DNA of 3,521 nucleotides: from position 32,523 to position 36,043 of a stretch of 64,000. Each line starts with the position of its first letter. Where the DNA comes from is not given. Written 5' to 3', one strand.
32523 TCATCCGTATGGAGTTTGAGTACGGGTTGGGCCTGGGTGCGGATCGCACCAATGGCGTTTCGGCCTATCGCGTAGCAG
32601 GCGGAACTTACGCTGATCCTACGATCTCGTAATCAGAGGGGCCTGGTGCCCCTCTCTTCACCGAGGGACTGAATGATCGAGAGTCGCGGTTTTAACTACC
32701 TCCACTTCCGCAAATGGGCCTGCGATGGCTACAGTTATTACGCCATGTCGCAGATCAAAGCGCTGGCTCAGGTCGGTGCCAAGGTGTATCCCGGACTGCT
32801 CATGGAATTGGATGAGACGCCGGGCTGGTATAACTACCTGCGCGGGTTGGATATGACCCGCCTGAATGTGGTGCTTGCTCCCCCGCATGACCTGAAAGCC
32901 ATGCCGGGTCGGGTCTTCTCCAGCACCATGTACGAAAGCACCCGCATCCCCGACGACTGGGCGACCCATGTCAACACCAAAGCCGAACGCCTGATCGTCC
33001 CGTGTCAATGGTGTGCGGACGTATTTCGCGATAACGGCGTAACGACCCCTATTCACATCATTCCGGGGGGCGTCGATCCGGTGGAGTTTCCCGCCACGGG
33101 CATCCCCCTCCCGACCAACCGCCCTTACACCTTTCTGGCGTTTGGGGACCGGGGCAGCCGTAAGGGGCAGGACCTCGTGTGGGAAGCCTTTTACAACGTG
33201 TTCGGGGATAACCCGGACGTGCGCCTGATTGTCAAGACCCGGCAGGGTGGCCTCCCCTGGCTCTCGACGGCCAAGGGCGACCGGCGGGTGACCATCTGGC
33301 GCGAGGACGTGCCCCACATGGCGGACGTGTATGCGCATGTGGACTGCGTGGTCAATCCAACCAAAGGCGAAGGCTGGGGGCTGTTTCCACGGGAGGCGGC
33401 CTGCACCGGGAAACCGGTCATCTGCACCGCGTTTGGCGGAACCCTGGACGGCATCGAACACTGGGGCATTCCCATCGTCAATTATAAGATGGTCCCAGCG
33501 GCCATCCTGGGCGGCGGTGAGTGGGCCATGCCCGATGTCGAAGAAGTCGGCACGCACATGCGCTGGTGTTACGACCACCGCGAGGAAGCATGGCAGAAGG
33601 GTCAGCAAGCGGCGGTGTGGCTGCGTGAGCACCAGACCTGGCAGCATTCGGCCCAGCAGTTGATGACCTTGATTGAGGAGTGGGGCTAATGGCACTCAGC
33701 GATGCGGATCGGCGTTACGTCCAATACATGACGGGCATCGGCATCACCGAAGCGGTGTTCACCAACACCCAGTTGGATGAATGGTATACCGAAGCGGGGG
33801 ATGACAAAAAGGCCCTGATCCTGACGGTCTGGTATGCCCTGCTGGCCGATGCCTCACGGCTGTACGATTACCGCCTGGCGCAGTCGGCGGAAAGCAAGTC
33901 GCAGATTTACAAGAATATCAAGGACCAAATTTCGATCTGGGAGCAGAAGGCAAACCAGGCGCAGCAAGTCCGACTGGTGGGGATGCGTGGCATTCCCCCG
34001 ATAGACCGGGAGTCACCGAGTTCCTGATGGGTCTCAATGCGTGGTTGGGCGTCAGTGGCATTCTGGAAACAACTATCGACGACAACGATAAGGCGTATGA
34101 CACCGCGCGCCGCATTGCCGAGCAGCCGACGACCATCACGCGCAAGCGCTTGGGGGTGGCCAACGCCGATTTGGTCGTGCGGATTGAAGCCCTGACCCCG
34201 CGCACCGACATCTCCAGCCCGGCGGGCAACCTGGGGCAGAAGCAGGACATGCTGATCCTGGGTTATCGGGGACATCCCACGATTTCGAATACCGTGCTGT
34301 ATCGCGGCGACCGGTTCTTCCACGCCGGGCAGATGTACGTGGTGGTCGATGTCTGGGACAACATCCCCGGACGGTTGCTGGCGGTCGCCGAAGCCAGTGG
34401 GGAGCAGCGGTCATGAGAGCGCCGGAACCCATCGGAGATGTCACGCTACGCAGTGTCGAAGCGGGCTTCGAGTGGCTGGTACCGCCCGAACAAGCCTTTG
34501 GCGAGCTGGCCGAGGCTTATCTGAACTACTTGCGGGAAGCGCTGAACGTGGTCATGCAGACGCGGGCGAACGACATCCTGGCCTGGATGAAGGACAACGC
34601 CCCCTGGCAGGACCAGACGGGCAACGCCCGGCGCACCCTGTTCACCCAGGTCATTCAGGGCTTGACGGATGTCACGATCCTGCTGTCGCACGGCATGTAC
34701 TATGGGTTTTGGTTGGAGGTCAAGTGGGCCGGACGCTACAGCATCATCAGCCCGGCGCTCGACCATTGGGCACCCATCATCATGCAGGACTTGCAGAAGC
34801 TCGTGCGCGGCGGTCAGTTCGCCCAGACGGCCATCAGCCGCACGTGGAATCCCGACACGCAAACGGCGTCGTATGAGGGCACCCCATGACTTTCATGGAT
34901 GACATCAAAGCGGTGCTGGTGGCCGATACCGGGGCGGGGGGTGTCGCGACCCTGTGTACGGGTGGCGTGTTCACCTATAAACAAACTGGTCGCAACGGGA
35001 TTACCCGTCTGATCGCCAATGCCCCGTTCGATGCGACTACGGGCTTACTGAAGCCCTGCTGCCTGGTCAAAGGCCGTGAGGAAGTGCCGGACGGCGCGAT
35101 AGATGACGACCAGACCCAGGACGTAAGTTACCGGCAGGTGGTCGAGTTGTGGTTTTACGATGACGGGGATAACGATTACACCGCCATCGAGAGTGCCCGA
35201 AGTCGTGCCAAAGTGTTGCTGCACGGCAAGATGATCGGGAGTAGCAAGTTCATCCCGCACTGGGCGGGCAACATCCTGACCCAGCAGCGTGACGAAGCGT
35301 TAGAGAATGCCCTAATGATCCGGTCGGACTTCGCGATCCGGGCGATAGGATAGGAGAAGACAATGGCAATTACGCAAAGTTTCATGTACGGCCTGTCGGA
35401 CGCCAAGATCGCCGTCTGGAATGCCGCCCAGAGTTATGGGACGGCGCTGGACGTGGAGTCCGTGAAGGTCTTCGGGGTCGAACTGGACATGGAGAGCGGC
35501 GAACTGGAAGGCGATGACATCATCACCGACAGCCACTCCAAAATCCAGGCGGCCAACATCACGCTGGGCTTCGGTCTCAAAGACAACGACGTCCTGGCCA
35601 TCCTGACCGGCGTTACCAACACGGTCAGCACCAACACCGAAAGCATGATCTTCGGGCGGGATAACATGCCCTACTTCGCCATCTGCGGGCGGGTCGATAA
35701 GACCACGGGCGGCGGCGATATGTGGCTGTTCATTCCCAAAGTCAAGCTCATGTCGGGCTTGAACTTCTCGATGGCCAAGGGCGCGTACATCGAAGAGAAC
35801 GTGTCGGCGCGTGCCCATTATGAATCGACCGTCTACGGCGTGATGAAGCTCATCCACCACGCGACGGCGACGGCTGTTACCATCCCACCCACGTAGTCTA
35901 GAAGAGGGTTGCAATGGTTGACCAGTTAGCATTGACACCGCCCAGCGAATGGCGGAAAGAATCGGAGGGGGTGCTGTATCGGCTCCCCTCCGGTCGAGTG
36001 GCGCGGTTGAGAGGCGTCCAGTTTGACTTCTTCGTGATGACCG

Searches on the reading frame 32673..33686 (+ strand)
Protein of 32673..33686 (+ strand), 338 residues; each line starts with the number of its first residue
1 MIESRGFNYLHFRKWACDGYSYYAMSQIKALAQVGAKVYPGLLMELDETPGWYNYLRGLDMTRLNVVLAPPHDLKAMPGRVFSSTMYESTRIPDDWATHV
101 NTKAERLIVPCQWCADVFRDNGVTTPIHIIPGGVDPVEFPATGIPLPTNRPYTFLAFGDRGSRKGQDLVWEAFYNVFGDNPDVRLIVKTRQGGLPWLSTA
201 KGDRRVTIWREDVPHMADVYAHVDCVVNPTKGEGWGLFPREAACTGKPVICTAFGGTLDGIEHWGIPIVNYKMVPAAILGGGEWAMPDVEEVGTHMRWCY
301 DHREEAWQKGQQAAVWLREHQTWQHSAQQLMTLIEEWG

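Call 9: search_protein_families(library=phrogs, proteins=[window:32673-33686:+], max_evalue=0.001)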
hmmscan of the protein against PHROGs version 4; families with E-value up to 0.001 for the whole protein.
window:32673-33686:+ (338 aa): 1 family
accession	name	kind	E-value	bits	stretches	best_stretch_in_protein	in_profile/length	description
phrog_2170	-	moron, auxiliary metabolic gene and host takeover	3.9e-25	89.7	1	80-336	106-371/374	glycosyltransferase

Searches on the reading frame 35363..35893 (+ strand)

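Call 9: search_protein_families(library=phrogs, proteins=[window:35363-35893:+], max_evalue=0.001)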
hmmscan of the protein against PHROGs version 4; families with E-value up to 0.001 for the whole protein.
window:35363-35893:+ (177 aa): 2 families
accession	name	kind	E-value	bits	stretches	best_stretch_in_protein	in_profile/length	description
phrog_4971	-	tail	5.5e-13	49.9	1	2-151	4-160/283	major tail protein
phrog_88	-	tail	6.2e-08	33.4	1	8-129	24-145/291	major tail protein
